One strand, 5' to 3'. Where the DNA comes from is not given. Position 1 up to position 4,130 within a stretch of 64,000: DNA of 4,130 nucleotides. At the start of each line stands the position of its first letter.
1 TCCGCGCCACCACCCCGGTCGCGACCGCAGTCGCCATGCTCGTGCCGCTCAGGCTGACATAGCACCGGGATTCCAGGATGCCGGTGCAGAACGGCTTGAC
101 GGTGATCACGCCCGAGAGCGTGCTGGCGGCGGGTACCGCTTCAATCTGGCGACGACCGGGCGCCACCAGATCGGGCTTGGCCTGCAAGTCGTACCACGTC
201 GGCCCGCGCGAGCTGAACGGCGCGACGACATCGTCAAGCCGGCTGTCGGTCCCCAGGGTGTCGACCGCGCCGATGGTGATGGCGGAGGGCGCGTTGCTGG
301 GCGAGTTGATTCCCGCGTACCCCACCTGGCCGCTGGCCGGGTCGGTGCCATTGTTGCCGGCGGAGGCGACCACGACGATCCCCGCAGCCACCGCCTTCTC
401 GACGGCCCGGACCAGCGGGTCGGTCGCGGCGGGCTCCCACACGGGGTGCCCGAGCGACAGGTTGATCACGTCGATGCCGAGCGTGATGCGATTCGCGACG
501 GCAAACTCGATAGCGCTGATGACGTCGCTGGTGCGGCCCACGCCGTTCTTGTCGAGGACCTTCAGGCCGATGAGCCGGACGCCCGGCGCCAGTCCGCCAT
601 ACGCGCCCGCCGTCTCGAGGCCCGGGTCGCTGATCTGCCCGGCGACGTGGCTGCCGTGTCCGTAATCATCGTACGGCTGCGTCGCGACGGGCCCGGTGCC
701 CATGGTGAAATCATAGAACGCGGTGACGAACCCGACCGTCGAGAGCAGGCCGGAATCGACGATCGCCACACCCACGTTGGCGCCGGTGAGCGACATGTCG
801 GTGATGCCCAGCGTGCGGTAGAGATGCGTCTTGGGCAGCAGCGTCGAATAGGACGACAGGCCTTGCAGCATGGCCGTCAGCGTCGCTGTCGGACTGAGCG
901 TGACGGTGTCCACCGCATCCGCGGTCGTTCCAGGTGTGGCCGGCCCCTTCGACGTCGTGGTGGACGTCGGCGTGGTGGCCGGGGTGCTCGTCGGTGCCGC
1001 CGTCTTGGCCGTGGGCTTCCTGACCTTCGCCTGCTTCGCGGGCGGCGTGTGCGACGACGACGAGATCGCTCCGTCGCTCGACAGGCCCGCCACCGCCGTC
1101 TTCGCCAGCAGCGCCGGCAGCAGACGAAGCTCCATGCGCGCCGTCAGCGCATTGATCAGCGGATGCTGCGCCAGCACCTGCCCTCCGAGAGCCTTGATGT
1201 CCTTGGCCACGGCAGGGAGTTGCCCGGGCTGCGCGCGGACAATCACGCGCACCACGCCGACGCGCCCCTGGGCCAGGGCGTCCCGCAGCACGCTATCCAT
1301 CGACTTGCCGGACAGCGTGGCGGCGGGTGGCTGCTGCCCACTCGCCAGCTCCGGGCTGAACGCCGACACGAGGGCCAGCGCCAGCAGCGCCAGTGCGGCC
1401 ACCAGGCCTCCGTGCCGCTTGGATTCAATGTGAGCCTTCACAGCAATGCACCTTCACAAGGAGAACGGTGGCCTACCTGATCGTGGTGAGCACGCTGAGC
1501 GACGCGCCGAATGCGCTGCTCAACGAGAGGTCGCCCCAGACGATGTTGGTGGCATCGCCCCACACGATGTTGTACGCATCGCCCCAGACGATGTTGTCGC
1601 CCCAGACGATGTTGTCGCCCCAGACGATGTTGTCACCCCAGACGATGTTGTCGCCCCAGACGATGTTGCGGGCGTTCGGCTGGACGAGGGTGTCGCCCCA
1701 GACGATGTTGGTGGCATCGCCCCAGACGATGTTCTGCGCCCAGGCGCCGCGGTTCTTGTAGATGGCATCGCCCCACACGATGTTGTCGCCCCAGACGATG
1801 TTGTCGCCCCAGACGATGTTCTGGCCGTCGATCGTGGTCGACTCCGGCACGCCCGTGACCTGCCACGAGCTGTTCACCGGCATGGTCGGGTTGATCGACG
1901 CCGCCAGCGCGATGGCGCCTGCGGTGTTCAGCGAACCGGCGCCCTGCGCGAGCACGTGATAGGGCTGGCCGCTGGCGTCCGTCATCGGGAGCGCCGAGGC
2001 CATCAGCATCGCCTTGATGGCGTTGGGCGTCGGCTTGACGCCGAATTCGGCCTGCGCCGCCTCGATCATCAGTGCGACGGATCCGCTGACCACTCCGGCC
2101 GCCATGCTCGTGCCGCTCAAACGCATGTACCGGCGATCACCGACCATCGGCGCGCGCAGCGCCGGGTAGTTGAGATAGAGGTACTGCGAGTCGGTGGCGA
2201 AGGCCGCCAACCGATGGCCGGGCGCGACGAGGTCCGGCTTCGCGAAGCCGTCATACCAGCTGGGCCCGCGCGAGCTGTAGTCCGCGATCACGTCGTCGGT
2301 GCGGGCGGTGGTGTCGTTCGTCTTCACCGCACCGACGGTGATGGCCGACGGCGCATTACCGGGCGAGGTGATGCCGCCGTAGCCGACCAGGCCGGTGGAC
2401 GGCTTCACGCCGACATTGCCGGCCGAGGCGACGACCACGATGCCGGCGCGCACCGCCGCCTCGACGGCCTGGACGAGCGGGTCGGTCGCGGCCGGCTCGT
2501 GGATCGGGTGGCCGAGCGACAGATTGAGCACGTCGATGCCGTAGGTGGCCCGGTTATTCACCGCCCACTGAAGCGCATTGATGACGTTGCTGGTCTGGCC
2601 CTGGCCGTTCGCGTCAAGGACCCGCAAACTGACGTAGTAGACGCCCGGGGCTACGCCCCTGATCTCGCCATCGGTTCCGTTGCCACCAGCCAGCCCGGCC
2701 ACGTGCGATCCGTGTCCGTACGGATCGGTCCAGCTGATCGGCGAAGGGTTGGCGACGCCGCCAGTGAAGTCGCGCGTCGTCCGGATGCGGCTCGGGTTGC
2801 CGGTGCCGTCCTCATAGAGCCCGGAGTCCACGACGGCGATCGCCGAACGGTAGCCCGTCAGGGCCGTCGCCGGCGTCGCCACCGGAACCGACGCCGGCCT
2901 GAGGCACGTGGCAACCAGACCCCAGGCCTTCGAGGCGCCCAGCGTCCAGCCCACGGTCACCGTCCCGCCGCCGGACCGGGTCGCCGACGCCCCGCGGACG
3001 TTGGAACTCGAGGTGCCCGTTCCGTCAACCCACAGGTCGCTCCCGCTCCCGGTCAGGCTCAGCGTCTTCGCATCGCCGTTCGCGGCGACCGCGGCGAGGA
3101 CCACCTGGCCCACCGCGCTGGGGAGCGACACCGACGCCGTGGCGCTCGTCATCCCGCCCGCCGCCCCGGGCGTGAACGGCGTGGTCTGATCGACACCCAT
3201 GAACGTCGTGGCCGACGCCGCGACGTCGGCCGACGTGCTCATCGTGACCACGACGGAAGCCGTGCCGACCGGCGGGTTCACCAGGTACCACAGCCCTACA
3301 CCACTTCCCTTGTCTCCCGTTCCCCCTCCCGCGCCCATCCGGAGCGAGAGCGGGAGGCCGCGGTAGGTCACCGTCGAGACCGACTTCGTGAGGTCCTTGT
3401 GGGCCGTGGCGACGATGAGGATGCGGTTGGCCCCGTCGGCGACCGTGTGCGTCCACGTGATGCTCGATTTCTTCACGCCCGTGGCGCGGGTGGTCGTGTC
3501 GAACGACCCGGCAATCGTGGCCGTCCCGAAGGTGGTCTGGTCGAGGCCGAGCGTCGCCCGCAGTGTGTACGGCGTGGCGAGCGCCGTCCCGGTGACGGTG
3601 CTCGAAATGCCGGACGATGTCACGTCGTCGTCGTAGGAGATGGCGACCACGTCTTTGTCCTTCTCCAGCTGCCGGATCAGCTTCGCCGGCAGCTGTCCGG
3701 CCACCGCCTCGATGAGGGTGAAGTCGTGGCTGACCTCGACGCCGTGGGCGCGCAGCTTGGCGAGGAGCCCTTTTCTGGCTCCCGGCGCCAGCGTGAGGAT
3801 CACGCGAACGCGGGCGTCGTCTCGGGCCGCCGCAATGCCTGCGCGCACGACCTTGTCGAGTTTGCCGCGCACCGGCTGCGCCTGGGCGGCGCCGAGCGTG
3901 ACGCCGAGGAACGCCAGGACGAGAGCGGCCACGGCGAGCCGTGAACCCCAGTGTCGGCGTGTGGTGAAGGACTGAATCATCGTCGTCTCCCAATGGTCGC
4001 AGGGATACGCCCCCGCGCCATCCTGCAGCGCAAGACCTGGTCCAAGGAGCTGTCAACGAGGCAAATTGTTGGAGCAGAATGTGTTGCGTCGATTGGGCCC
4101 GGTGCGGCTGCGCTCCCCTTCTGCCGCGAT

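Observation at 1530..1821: Unclassified x-[IV]-[IV]-W-G-D hexapeptide tandem-repeat domain at the C-terminus of S8 peptidases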

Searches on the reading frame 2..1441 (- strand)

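Call 49: search_protein_families(library=pfam, proteins=[window:2-1441:-], max_evalue=0.001)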
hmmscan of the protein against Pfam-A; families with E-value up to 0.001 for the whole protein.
window:2-1441:- (480 aa): 1 family
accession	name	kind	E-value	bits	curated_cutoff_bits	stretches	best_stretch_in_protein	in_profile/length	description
PF00082.27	Peptidase_S8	-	6.4e-40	137.7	21.8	1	221-479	2-251/288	Subtilase family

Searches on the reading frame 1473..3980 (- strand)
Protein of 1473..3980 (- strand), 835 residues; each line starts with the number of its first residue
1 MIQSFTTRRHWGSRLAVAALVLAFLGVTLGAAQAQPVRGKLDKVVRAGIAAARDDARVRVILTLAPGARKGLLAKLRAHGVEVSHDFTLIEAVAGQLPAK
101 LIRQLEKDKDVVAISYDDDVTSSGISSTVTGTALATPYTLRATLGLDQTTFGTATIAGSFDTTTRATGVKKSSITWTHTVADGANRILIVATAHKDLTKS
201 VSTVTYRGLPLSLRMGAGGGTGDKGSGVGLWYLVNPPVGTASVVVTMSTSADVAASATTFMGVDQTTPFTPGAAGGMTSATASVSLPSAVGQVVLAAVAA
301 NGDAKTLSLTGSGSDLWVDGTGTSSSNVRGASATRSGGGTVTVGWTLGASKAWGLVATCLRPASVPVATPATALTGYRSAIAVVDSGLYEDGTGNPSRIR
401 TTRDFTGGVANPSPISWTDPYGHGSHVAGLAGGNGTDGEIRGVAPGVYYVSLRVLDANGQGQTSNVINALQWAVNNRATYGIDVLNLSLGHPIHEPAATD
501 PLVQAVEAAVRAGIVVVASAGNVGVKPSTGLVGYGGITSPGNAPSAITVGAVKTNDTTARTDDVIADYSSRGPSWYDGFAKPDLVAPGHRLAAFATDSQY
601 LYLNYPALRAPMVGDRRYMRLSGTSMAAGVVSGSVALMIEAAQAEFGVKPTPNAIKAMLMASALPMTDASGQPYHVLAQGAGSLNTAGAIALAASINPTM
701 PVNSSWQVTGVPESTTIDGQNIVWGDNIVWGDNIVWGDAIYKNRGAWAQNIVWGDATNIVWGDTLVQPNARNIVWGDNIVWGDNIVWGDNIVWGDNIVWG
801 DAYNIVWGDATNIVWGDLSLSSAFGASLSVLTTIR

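Call 3: search_protein_families(library=pfam, proteins=[window:1473-3980:-], max_evalue=1)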
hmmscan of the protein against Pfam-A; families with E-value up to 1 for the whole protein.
window:1473-3980:- (835 aa): 1 family
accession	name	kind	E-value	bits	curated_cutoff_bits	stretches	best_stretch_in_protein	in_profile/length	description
PF00082.27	Peptidase_S8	-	5.8e-43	147.7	21.8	1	380-682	5-288/288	Subtilase family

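Call 4: search_protein_families(library=ncbifam, proteins=[window:1473-3980:-], max_evalue=1)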
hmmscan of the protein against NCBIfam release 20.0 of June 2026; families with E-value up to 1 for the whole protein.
window:1473-3980:- (835 aa): 8 families
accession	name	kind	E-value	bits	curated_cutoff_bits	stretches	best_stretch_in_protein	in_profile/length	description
TIGR03921.1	T7SS_mycosin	equivalog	2.4e-24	86.1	278.75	1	375-663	11-263/353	type VII secretion-associated serine protease mycosin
NF040553.1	SGO_0316_fam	subfamily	9.9e-16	56.6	1400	2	418-554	355-501/1486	SGO_0316/SGO_0317 family LPXTG-anchored serine peptidase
NF049966.1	QH_SP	equivalog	1.6e-14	53.8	165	1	381-523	2-125/219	subtilisin-like serine protease QhpE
TIGR03895.1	protease_PatA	subfamily_domain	5.2e-14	51.9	421.05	2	618-694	156-229/606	PatA/PatG family cyanobactin maturation protease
NF042956.1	IteS_antiphage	equivalog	2e-11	42.9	900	1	419-664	289-534/747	S8 family anti-phage peptidase IteS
NF040809.1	germ_prot_CspBA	exception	4.4e-06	24.6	1250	2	537-595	396-447/1099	bifunctional germination protease/germinant receptor pseudoprotease CspBA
NF058631.1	sRNA_TF_AbmR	equivalog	0.065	12.8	160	1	5-77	80-151/167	ATP-binding transcription factor AbmR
NF000711.0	PRK00039.2-1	equivalog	0.11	12.3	163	1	523-559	4-40/161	crossover junction endodeoxyribonuclease RuvC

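Call 21: find_encoding_contigs(protein=window:1473-3980:-, flank=3000, max_places=6)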
Protein window:1473-3980:- (835 aa): no gene with exactly this product is on record in the collection.
